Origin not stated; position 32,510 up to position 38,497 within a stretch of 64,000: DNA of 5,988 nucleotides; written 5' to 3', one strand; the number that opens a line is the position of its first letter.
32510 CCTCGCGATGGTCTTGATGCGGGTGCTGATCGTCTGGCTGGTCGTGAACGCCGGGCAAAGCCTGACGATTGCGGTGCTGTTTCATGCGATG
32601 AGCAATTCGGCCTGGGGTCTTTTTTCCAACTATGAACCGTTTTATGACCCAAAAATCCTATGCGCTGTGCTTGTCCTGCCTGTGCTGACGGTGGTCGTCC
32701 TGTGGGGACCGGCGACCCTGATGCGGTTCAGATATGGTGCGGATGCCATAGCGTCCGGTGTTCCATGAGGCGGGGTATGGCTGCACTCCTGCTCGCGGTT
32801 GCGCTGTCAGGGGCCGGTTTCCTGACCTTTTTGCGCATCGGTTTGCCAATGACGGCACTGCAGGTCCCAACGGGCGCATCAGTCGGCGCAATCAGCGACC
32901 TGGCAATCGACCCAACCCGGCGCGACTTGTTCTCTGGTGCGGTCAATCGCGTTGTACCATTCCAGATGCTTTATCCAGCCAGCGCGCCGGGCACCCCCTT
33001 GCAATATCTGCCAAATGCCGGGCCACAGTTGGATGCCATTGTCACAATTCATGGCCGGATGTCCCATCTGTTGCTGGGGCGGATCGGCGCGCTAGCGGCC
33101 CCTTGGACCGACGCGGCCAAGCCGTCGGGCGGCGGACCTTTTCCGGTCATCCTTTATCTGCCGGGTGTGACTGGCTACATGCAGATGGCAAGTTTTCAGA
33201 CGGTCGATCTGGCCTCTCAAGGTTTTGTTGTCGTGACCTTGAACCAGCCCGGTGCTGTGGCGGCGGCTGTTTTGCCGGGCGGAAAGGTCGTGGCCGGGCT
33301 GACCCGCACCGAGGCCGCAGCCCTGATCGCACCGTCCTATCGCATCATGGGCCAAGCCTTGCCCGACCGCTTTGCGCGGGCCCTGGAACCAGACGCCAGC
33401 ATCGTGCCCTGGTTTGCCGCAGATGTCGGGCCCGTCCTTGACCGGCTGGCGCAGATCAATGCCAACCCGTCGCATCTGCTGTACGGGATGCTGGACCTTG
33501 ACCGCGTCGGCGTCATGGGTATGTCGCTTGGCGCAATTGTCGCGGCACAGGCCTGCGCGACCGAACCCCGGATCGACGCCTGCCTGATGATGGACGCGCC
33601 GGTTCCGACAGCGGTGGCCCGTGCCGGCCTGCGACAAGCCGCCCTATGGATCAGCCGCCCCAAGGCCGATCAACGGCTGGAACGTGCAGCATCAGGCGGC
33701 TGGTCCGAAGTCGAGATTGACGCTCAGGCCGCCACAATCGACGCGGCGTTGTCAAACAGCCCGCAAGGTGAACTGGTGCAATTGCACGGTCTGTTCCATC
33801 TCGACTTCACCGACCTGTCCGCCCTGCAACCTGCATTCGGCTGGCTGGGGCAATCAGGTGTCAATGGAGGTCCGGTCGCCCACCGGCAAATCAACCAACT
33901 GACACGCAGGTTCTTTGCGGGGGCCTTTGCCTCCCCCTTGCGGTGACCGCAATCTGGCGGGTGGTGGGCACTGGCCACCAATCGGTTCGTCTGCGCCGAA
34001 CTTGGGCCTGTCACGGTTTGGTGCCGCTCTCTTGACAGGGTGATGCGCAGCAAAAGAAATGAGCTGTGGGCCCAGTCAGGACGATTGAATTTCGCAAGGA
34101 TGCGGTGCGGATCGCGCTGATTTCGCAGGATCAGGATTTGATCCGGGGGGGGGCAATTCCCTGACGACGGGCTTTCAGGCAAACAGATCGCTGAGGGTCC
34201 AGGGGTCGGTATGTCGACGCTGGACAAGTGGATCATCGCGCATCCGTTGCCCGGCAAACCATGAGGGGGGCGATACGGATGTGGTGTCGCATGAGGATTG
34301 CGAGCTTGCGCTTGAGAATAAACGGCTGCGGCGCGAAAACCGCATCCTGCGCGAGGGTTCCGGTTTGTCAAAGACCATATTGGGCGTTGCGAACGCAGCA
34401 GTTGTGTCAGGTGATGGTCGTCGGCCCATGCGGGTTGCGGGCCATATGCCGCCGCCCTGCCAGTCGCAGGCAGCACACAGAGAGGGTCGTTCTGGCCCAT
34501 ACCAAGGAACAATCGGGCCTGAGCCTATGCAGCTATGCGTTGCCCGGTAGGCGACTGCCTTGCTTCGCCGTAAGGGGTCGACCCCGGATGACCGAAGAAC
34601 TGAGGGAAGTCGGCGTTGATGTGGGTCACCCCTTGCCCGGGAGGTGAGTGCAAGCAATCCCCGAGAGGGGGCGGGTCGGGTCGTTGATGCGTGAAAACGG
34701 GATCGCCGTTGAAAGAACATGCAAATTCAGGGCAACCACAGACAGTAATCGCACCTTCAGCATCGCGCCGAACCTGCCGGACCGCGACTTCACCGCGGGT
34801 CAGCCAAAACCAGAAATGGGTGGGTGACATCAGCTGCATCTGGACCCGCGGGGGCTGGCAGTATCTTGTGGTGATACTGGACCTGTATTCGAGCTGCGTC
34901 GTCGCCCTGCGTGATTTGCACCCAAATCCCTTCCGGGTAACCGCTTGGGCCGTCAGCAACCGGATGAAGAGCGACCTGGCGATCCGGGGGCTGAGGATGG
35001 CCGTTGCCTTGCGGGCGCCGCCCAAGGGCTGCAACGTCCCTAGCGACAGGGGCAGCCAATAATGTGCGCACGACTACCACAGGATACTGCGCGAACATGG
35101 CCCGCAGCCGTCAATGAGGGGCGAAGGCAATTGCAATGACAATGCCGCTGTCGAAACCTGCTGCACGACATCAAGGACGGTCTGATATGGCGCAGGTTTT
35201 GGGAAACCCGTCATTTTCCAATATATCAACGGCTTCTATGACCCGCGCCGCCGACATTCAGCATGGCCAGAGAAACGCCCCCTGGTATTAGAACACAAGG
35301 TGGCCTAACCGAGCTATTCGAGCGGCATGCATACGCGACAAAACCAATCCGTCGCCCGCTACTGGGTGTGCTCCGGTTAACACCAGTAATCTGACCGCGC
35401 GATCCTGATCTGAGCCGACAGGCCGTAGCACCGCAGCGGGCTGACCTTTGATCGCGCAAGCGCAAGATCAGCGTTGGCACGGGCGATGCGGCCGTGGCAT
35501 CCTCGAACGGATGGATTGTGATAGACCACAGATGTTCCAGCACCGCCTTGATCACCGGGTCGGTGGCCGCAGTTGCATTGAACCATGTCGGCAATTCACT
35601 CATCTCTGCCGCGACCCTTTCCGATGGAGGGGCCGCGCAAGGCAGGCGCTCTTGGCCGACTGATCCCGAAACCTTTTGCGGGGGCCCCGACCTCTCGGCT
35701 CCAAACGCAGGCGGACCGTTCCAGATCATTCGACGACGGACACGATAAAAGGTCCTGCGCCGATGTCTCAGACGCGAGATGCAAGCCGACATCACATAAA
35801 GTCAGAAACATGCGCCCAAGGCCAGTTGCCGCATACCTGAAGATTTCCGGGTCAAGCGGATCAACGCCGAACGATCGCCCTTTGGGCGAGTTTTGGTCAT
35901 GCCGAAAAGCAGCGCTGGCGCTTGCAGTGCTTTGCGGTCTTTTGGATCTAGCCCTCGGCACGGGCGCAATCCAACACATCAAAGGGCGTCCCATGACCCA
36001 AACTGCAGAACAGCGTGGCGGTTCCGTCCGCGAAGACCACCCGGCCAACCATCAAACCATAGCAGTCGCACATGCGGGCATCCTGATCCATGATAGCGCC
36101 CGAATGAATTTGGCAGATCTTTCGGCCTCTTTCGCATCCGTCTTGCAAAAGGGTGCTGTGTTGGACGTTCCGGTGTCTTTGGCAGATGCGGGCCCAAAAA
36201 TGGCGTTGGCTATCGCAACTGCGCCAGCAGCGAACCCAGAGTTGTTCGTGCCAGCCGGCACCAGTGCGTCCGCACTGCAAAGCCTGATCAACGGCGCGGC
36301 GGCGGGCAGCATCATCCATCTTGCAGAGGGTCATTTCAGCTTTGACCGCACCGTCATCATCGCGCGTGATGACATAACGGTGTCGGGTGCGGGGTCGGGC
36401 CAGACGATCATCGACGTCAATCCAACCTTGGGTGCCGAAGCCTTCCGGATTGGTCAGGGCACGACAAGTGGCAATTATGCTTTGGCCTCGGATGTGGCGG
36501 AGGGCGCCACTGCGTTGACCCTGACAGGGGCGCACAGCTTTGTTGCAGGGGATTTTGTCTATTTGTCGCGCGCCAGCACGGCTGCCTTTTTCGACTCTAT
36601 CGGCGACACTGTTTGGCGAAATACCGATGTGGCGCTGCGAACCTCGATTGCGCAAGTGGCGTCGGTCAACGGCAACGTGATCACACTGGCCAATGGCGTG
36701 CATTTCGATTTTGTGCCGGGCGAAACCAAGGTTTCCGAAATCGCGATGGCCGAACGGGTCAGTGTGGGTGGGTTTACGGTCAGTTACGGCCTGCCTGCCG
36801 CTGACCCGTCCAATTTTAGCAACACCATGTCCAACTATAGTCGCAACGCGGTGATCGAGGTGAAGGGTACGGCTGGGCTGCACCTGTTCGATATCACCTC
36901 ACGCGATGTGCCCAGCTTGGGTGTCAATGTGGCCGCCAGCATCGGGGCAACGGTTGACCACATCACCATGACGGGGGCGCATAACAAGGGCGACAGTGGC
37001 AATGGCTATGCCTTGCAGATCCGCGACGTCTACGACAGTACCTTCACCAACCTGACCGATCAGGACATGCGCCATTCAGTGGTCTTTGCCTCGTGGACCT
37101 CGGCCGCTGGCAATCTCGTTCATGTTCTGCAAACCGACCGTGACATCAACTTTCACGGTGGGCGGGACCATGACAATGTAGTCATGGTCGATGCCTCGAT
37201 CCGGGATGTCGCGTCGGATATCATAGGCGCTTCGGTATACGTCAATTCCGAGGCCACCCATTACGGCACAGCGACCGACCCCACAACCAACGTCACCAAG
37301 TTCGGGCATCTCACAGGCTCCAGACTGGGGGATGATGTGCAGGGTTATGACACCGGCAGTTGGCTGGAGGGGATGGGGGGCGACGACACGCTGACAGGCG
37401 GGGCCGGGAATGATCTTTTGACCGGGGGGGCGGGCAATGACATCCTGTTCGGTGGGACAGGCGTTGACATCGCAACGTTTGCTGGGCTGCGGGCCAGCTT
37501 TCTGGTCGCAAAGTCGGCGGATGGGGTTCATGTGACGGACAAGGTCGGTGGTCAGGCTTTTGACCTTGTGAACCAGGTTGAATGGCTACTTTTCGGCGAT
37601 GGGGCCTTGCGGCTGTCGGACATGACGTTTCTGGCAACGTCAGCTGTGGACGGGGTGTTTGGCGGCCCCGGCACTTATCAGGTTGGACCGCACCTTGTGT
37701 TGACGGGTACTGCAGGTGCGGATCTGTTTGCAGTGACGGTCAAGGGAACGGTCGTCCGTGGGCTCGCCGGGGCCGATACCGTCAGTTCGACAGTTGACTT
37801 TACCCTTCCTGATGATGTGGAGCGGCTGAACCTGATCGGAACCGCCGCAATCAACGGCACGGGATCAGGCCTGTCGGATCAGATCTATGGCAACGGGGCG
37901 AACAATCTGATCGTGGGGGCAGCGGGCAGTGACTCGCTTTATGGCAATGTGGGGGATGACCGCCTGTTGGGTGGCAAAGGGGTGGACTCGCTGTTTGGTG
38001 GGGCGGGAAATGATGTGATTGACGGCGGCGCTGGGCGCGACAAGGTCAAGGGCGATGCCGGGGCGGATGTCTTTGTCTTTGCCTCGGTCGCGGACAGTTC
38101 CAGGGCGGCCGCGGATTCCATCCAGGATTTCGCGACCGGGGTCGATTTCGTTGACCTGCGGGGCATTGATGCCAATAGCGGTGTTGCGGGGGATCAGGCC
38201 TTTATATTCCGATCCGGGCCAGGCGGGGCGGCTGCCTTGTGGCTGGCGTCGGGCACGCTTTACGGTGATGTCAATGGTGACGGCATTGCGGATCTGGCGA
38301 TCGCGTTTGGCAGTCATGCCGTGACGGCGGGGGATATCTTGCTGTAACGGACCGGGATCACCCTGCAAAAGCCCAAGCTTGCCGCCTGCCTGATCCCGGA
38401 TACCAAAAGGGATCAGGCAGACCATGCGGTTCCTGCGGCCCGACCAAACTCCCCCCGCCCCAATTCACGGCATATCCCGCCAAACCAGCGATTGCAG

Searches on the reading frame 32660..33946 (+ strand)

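Call 25: search_protein_families(library=pfam, proteins=[window:32660-33946:+], max_evalue=0.001)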
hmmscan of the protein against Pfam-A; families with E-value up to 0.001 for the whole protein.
window:32660-33946:+ (428 aa): 2 families
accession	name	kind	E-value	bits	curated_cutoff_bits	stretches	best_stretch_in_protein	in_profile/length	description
PF03403.19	PAF-AH_p_II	-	5.8e-06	25.5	20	0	125-195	63-134/372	Platelet-activating factor acetylhydrolase, isoform II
PF12740.14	PETase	-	3.3e-05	23.9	28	0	263-311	107-155/263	PET hydrolase-like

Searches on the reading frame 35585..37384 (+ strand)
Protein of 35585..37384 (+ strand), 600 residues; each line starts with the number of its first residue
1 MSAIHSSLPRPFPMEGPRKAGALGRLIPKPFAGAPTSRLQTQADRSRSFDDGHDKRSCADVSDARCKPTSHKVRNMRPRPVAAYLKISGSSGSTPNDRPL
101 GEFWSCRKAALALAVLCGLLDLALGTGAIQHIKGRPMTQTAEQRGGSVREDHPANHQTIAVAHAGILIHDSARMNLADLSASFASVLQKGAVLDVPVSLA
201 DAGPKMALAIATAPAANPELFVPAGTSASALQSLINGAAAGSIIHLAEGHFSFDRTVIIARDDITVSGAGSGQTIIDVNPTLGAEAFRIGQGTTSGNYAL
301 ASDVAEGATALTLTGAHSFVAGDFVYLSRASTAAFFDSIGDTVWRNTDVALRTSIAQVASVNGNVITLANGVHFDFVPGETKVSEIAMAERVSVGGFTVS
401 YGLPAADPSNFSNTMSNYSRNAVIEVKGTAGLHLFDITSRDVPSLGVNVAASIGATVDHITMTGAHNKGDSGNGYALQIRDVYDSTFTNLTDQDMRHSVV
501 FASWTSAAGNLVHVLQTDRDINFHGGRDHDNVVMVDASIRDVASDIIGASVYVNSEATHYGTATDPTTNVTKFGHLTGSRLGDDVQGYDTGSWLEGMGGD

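Call 37: search_solved_structures(query=window:35585-37384:+, max_evalue=1, show_alignments=1)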
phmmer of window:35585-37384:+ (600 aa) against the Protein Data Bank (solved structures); distinct sequences matched with E-value up to 1: 1.
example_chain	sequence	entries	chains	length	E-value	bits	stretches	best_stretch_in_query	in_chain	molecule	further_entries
13jv_A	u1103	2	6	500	0.2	13.8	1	266-356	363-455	Envelope Protein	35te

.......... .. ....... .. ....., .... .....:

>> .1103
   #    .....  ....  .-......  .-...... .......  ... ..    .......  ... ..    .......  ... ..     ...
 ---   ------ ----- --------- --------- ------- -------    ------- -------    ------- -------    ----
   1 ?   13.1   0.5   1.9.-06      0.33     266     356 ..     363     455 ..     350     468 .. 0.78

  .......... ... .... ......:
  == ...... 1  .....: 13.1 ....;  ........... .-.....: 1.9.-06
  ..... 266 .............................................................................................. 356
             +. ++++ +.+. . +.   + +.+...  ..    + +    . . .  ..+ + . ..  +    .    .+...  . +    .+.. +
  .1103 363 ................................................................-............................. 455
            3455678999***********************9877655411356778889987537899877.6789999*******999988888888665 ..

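Call 38: search_protein_families(library=pfam, proteins=[window:35585-37384:+], max_evalue=5)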
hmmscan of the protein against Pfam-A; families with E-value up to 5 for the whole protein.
window:35585-37384:+ (600 aa): 1 family
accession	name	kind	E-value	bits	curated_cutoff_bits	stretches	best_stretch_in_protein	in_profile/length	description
PF10492.14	Nrf1_activ_bdg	-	0.038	14.8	20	1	332-374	11-53/82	Nrf1 activator activation site binding domain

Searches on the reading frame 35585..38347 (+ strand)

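Call 25: search_protein_families(library=pfam, proteins=[window:35585-38347:+], max_evalue=0.001)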
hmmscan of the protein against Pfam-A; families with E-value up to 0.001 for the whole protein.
window:35585-38347:+ (920 aa): 2 families
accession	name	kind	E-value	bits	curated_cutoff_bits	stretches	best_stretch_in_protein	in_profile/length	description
PF00353.25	HemolysinCabind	-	2.1e-23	82.3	23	4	596-629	2-35/36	RTX calcium-binding nonapeptide repeat (4 copies)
PF08548.17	Peptidase_M10_C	-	1.3e-10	41.8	20.7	1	800-918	81-191/193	Peptidase M10 serralysin C terminal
